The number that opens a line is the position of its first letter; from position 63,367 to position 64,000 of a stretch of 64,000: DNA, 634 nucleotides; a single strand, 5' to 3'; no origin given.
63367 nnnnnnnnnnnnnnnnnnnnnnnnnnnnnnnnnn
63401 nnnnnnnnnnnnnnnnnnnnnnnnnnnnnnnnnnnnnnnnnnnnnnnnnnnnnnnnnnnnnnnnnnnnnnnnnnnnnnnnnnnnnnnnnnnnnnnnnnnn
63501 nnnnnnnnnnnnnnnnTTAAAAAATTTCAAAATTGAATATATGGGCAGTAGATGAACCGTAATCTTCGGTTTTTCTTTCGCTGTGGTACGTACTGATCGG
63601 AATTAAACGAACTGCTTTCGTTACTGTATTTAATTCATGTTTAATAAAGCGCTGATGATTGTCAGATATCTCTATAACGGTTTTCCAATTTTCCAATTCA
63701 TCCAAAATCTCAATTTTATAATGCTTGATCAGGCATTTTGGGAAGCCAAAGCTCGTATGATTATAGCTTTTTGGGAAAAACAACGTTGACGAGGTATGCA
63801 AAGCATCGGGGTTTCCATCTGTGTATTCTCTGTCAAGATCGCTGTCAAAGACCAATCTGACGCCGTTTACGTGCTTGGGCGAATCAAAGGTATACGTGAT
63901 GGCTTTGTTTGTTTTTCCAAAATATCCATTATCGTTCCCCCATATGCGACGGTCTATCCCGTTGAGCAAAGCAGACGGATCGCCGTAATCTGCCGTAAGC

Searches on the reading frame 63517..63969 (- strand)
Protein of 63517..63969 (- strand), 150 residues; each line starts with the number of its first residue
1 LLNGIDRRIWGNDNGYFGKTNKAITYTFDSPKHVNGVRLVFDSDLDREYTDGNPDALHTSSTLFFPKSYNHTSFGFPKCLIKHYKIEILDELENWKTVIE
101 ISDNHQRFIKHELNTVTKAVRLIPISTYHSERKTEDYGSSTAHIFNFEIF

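Call 5: search_protein_families(library=pfam, proteins=[window:63517-63969:-], max_evalue=0.01)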
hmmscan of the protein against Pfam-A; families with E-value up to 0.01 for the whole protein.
window:63517-63969:- (150 aa): 2 families
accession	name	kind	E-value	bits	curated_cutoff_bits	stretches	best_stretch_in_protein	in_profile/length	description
PF00754.31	F5_F8_type_C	-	4.7e-05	23.9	28.2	1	81-128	63-115/127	F5/8 type C domain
PF22633.2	F5_F8_type_C_2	-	0.0015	19.6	27.8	0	81-115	48-83/91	NedA-like, galactose-binding domain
